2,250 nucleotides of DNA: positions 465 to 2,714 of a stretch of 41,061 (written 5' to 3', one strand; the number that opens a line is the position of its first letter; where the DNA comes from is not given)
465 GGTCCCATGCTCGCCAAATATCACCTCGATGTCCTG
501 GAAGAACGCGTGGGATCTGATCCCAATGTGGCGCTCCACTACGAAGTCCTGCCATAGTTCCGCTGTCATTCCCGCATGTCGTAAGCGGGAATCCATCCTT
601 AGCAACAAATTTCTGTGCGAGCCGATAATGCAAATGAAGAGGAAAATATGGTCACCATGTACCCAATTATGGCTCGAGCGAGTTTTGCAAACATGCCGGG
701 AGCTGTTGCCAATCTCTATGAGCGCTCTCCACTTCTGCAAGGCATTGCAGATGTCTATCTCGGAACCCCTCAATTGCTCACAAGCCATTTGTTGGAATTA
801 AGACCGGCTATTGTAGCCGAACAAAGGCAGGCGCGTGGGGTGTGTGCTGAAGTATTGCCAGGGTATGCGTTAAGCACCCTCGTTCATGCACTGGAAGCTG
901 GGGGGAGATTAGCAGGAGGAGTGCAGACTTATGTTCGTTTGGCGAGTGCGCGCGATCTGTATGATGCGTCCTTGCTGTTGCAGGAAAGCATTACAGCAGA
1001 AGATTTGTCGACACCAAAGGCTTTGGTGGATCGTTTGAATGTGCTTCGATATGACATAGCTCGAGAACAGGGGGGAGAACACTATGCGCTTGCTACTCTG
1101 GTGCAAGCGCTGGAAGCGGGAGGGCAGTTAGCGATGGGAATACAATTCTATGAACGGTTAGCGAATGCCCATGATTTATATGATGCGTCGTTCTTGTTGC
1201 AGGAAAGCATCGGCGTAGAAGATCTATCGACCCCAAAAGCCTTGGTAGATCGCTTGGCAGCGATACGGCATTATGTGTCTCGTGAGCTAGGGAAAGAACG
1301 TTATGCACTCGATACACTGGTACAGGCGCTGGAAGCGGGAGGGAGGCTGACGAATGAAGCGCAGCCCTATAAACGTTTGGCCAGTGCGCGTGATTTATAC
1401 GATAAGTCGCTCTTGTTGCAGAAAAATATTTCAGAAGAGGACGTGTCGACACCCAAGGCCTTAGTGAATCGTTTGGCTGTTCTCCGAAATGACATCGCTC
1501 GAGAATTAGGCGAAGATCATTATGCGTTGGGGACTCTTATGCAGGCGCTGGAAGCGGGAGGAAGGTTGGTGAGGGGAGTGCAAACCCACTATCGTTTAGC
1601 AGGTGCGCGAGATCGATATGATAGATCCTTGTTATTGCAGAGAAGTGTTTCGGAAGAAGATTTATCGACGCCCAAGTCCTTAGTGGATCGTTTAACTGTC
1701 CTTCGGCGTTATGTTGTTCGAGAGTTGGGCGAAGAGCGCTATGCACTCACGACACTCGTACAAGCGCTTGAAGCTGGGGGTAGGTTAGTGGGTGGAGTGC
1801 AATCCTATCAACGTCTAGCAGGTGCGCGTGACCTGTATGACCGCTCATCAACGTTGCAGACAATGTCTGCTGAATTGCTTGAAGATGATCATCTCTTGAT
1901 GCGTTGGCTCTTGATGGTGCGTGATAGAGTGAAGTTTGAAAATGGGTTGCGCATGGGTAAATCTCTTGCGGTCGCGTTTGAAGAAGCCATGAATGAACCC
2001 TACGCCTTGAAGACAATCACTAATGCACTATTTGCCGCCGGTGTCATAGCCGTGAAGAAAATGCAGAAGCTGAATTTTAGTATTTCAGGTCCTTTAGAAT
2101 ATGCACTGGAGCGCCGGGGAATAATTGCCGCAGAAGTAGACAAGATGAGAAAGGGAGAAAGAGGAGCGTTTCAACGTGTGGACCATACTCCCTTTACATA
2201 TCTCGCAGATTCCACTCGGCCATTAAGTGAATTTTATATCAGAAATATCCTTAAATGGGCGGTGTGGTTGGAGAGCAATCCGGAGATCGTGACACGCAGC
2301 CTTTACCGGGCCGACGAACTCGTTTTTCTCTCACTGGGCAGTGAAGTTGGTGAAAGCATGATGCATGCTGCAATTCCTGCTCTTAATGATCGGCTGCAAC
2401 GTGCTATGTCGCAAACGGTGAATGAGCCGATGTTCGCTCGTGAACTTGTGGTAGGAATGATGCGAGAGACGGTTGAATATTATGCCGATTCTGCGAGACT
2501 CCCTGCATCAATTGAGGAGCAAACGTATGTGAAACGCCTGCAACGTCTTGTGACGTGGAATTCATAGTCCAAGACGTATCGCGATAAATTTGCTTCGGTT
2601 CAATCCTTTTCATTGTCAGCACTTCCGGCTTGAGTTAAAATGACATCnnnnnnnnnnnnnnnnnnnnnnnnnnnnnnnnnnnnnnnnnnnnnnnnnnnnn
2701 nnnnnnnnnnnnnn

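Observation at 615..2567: Orphan protein built from five 73-aa tandem repeats with position-restricted variation, upstream of a beta-CASP RNase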

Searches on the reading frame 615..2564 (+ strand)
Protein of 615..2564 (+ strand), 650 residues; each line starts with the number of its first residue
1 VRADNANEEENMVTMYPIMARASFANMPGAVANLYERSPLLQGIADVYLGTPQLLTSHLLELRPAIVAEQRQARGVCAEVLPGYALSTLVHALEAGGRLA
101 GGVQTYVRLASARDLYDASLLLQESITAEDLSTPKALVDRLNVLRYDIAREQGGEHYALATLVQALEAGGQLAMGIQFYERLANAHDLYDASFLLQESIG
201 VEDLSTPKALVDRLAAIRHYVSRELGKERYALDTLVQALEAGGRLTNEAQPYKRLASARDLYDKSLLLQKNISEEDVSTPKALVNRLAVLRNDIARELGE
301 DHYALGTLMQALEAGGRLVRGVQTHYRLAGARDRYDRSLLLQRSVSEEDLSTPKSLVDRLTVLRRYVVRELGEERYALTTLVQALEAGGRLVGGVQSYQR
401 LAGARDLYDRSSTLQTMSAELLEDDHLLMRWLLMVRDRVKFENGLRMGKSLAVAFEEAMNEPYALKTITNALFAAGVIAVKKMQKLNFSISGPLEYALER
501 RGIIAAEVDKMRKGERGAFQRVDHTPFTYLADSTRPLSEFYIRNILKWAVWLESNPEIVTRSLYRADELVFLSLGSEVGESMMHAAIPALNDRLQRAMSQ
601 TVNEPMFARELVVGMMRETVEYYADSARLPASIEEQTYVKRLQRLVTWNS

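Call 4: search_protein_families(library=pfam, proteins=[window:615-2564:+], max_evalue=1)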
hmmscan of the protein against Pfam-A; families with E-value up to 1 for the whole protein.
window:615-2564:+ (650 aa): 5 families
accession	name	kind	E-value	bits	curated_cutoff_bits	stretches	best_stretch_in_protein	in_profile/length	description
PF00570.28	HRDC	-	0.011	16.1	23.8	0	282-303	3-24/68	HRDC domain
PF14615.11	Rsa3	-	0.021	14.8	27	0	85-98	30-43/46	Ribosome-assembly protein 3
PF01795.25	Methyltransf_5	-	0.21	11.5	27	0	215-245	206-236/309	MraW methylase family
PF07517.20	SecA_DEAD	-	0.28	10.8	24.6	0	252-305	29-81/290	SecA DEAD-like domain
PF08843.17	AbiEii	-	0.35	11.2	22.5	0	112-135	159-180/238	Nucleotidyl transferase AbiEii toxin, Type IV TA system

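Call 5: search_protein_families(library=ncbifam, proteins=[window:615-2564:+], max_evalue=1)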
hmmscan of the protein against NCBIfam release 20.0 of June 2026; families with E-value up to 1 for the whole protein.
window:615-2564:+ (650 aa): 2 families
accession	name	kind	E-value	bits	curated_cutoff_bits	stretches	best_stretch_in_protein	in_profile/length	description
NF052641.1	PQLLE_fam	subfamily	0.0024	17.6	80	0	267-305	136-174/211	PQLLE family protein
NF053747.1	NdoAlphArabAbnA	equivalog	0.027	13.8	480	0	87-142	246-301/310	arabinan endo-1,5-alpha-L-arabinosidase AbnA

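Call 7: find_homologous_proteins(query=window:615-2564:+, max_evalue=0.001)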
Query window:615-2564:+ (650 aa): 19 proteins with E <= 0.001 among 8000 candidates.
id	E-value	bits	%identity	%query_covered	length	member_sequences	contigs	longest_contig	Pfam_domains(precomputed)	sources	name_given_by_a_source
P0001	0.0e+0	1375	100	98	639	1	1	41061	-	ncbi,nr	ncbi:MAG: hypothetical protein HY540_03000 [Deltaproteobacteria bacterium]|nr:hypothetical protein [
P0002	7.0e-162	558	41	95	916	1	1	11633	-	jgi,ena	-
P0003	4.6e-160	552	40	95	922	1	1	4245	PF14615.12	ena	-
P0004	6.6e-154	532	40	97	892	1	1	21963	PF21228.4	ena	-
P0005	5.9e-145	502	40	95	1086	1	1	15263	-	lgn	-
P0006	1.6e-127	445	39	95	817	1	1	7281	-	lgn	-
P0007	7.6e-116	406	40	76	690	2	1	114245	-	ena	-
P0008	8.7e-111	390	38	95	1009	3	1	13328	-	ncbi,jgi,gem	ncbi:MAG: hypothetical protein WC690_01420 [bacterium]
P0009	1.9e-107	379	40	95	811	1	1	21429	PF22256.3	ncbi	-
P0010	1.3e-88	316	38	83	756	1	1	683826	-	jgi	jgi:hypothetical protein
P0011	6.6e-76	274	37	71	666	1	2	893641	-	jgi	jgi:hypothetical protein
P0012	1.1e-71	260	44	53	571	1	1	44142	-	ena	-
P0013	4.6e-49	186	37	57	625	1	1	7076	PF11332.14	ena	-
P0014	9.2e-32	129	29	51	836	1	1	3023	-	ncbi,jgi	jgi:hypothetical protein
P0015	5.1e-13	67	27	52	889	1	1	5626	-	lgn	-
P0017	4.8e-12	64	26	53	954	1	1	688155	-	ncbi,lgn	ncbi:MAG: hypothetical protein U1F66_02200 [bacterium]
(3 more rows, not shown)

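Call 8: search_solved_structures(query=window:615-2564:+, max_evalue=10)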
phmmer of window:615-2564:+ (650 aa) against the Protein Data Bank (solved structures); distinct sequences matched with E-value up to 10: 1.
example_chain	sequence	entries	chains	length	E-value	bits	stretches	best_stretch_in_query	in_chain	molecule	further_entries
2rdc_A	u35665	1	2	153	0.0061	18.6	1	298-375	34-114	Uncharacterized protein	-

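Call 13: find_encoding_contigs(protein=P0010, flank=8000, max_places=2)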
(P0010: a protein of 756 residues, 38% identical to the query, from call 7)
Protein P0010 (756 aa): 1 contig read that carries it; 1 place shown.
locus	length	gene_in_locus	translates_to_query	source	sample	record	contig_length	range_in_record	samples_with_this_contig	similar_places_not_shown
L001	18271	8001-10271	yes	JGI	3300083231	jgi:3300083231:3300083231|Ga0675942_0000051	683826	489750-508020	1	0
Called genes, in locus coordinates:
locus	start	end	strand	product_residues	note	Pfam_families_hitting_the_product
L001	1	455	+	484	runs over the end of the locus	PF05221:AdoHcyase, PF00670:AdoHcyase_NAD, PF02826:2-Hacid_dh_C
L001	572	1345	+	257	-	PF01012:ETF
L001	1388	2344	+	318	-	PF01012:ETF, PF00766:ETF_alpha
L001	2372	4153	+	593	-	PF02771:Acyl-CoA_dh_N, PF02770:Acyl-CoA_dh_M, PF00441:Acyl-CoA_dh_1, PF22924:ACOX_C_alpha1 (faint), PF08028:Acyl-CoA_dh_2, PF21263:Acyl-CoA-dh_C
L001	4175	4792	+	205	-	PF01712:dNK, PF13238:AAA_18 (faint)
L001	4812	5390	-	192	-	PF04011:LemA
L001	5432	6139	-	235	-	-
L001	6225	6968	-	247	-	PF04536:TPM_phosphatase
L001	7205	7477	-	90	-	-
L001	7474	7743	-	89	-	-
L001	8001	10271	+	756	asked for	-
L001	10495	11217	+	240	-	-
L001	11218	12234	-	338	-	PF00586:AIRS, PF02769:AIRS_C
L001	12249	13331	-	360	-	PF01924:HypD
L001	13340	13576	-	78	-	PF01455:HupF_HypC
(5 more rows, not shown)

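Call 14: find_encoding_contigs(protein=P0011, flank=8000, max_places=2)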
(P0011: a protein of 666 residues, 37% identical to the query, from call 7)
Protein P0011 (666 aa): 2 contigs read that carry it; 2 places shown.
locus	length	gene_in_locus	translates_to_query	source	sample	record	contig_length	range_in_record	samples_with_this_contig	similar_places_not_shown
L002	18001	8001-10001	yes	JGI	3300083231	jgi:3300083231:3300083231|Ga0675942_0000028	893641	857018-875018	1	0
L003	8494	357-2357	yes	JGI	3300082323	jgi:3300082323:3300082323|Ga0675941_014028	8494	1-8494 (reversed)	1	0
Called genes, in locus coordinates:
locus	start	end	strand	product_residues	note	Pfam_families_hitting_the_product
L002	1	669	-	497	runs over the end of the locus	PF02321:OEP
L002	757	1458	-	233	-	PF01871:AMMECR1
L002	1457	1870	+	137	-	PF03692:CxxCxxCC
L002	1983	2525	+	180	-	PF02441:Flavoprotein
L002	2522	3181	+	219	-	PF04127:DFP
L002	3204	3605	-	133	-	-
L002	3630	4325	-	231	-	-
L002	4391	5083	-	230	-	-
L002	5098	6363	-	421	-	PF01566:Nramp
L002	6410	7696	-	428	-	PF03448:MgtE_N, PF00571:CBS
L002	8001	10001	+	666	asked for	-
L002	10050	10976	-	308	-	PF00882:Zn_dep_PLPC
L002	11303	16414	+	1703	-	PF13517:FG-GAP_3, PF22352:K319L-like_PKD (faint), PF01839:FG-GAP (weak)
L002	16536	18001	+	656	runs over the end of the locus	PF17957:Big_7 (faint)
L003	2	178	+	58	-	?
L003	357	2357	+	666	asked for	-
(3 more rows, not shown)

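Call 15: find_encoding_contigs(protein=P0007, flank=8000, max_places=2)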
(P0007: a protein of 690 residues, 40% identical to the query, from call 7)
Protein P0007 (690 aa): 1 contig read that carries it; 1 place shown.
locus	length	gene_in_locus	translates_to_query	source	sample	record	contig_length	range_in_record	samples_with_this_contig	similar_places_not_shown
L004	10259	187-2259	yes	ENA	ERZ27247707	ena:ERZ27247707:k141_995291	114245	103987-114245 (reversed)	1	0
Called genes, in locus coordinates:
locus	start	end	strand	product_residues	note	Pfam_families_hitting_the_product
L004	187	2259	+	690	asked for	-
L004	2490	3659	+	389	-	PF01168:Ala_racemase_N, PF00842:Ala_racemase_C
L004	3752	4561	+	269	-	PF02405:MlaE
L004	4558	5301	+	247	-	PF00005:ABC_tran, PF01637:ATPase_2 (faint)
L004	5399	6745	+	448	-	PF02470:MlaD, PF28544:Helical_needle (weak), PF27164:Aq_493_lipo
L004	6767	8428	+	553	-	PF02142:MGS, PF01808:AICARFT_IMPCHas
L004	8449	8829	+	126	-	-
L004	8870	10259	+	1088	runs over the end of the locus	PF11617:Cu-binding_MopE, PF00526:Dicty_CTDC (weak)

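Call 16: find_encoding_contigs(protein=P0004, flank=8000, max_places=2)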
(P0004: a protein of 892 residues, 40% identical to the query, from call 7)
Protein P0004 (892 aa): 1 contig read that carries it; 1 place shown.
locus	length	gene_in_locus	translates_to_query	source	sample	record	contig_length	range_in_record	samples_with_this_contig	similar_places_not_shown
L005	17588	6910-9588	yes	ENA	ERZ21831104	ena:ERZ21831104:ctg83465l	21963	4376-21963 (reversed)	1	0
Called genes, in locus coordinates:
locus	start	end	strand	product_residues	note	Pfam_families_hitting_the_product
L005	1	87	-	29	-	?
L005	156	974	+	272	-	PF01145:Band_7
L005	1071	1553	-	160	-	-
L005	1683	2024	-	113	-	PF12826:HHH_2 (faint), PF14520:HHH_5 (faint), PF12836:HHH_3, PF00633:HHH, PF03934:T2SSK (weak)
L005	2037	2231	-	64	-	-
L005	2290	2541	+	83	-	-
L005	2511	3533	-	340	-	PF00348:polyprenyl_synt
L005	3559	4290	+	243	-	PF00561:Abhydrolase_1, PF12146:Hydrolase_4, PF12697:Abhydrolase_6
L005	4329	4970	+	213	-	-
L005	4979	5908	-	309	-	-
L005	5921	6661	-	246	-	PF01048:PNP_UDP_1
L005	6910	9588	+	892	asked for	PF21228:RuBisCO_activase_AAA_helical (faint)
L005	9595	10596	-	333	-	PF04055:Radical_SAM, PF11946:DUF3463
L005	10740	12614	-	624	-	PF01134:GIDA, PF07992:Pyr_redox_2 (faint), PF12831:FAD_oxidored (weak), PF13738:Pyr_redox_3 (faint), PF21680:GIDA_C_1st, PF13932:SAM_GIDA_C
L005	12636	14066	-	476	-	PF10396:TrmE_N, PF12631:MnmE_helical, PF00350:Dynamin_N (faint), PF01926:MMR_HSR1, PF02421:FeoB_N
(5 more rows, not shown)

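Call 17: find_encoding_contigs(protein=P0009, flank=8000, max_places=2)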
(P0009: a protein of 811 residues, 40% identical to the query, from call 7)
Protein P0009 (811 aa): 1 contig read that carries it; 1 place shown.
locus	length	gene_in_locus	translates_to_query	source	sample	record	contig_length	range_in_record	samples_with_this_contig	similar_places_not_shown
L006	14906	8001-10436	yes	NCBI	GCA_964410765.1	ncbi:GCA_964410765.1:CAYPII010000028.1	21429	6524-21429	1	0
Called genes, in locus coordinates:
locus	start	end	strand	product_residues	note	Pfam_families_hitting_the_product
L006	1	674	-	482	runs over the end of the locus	PF01026:TatD_DNase, PF04055:Radical_SAM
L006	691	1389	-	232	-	PF17874:TPR_MalT (faint)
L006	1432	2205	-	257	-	PF00459:Inositol_P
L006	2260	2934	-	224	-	PF18912:DZR_2, PF00156:Pribosyltran (weak)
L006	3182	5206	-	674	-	-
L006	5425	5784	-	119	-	PF02410:RsfS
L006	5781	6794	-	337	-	PF01018:GTP1_OBG, PF01926:MMR_HSR1, PF02421:FeoB_N (weak)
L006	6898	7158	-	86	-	PF01016:Ribosomal_L27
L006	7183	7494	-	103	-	PF00829:Ribosomal_L21p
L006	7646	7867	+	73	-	-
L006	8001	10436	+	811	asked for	PF22256:BDI_1685-like_C (faint)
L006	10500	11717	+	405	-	PF13173:AAA_14, PF13635:DUF4143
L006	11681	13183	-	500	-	PF00575:S1 (faint), PF10150:RNase_E_G, PF20833:RNase_E_G_Thio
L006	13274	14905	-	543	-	?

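Call 18: find_encoding_contigs(protein=P0008, flank=8000, max_places=2)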
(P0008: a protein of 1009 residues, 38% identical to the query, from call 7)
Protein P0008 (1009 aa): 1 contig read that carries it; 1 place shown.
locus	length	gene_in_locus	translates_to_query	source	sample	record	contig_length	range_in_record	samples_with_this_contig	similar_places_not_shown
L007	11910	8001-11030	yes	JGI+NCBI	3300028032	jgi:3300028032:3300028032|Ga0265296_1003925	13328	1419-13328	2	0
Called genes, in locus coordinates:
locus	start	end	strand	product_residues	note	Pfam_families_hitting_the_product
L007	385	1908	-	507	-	PF00575:S1 (faint), PF10150:RNase_E_G, PF20833:RNase_E_G_Thio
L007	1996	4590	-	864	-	PF19864:Radical_SAM_N2, PF04055:Radical_SAM, PF10105:DUF2344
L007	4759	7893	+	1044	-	-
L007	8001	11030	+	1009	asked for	-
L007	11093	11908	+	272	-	?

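Call 19: find_encoding_contigs(protein=P0012, flank=8000, max_places=2)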
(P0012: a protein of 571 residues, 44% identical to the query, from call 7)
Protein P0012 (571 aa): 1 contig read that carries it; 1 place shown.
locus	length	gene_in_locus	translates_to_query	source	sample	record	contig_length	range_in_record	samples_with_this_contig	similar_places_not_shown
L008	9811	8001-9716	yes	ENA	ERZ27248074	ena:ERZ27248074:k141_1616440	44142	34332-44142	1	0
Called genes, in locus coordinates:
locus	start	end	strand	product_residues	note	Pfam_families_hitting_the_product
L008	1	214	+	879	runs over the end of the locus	PF01411:tRNA-synt_2c, PF07973:tRNA_SAD, PF02272:DHHA1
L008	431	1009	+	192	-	PF08207:EFP_N, PF01132:EFP, PF09285:Elong-fact-P_C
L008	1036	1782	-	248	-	PF07720:TPR_3 (faint), PF13424:TPR_12 (weak), PF00515:TPR_1 (weak), PF07719:TPR_2 (weak), PF14559:TPR_19, PF13431:TPR_17 (weak), PF23914:TPR_CcmH_CycH (weak), PF13414:TPR_11, +13 more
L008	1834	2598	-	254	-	PF13512:TPR_18, PF13525:YfiO, PF07719:TPR_2 (faint), PF13428:TPR_14 (faint), PF13174:TPR_6 (faint), PF13414:TPR_11 (faint), PF13432:TPR_16 (faint)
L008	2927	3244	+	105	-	PF08899:DUF1844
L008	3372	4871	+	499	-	PF00089:Trypsin, PF13365:Trypsin_2, PF00595:PDZ (weak), PF13180:PDZ_2, PF17820:PDZ_6, PF00595:PDZ, PF13180:PDZ_2, PF17820:PDZ_6, +1 more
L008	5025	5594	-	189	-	PF05683:Fumerase_C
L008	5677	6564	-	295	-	PF05681:Fumerase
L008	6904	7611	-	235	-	PF01797:Y1_Tnp (weak)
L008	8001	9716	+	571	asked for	-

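Call 33: predict_structure(alignment_id=A1)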
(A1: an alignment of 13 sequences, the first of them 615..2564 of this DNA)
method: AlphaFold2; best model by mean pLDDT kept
length: 650 residues; sequences in the alignment: 13
mean_pLDDT: 84.0   pTM: 0.65
mean pLDDT of the five models: 84.0, 83.8, 81.8, 81.5, 81.2
residues with pLDDT >= 90: 334; 70-90: 217; 50-70: 73; < 50: 26
segments of 3 or more residues with pLDDT < 50: 1-26
pLDDT, mean of each block of 10 residues (from residue 1): 35 30 50 87 90 90 87 69 81 87 85 90 91 90 91 84 90 82 92 93 92 94 87 93 84 94 95 92 95 94 93 90 91 95 95 95 94 89 94 89 96 92 91 89 90 82 92 95 93 90 87 77 88 89 91 75 58 60 65 73 67 77 65 70 67
secondary structure, 60 per line:
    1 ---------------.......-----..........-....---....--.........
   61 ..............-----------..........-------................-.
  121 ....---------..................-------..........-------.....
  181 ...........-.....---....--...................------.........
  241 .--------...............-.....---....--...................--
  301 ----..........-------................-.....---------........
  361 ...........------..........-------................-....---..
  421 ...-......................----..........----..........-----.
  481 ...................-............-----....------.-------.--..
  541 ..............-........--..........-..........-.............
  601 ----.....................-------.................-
elements in order: H16-22 H28-37 H39-42 H46-49 H52-74 H86-95 H103-118 H120-124 H134-151 H159-168 H176-191 H193-197 H201-204 H207-225 H232-241 H250-264 H266-270 H274-277 H280-298 H305-314 H322-337 H339-343 H353-371 H378-387 H395-410 H412-415 H419-423 H425-446 H451-460 H465-474 H480-499 H501-512 H518-521 H539-554 H556-563 H566-575 H577-586 H588-600 H605-625 H633-649

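Call 35: search_protein_representatives(alignment_id=A1)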
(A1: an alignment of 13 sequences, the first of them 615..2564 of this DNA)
Query: 13 sequences, 834 profile positions. Proteins with E-value up to 0.001 (for the whole library): 105; up to 1e-10: 82; up to 1e-30: 58. The best 105 are listed.
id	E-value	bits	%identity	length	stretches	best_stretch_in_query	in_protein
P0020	0.0e+00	1719.6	-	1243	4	248-827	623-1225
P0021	0.0e+00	1294.6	-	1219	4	249-806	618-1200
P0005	0.0e+00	1262.3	-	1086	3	121-833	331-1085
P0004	0.0e+00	1257.9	-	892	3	273-833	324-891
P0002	0.0e+00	1250.7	-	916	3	236-828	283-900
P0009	0.0e+00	1048.3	-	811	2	109-832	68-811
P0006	0.0e+00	1029.3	-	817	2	118-769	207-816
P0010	0.0e+00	1017.1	-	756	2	203-834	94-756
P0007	2.5e-266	902.5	-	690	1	244-832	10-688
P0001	5.8e-244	828.5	-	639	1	118-763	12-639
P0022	2.4e-236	803.3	-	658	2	282-834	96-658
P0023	4.2e-235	799.2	-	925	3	246-785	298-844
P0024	4.3e-231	785.9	-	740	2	252-768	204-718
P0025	7.2e-225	765.3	-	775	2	328-767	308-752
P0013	1.0e-185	635.8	-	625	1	2-692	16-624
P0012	4.9e-172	590.5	-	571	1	40-580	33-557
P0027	3.3e-167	574.6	-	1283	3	202-768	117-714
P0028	9.9e-157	539.9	-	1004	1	280-777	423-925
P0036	1.3e-128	446.9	-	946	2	277-778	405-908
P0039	2.8e-99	349.9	-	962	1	361-781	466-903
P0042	2.8e-92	326.7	-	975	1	358-775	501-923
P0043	2.2e-90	320.4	-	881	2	316-731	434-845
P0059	5.8e-47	176.8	-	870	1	521-787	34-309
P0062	2.9e-42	161.2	-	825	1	451-788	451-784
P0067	7.8e-29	116.8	-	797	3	188-359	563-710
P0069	5.3e-27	110.7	-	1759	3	172-388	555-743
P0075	1.4e-22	96.2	-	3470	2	250-456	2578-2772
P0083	5.8e-18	80.9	-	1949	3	242-514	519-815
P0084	1.2e-17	79.8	-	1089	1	673-769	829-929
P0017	9.3e-17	76.9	-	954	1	117-441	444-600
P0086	1.2e-12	63.2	-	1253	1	360-546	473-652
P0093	7.3e-09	50.8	-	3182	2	178-627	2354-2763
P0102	2.9e-07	45.5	-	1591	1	255-428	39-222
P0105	7.0e-06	40.9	-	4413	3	305-433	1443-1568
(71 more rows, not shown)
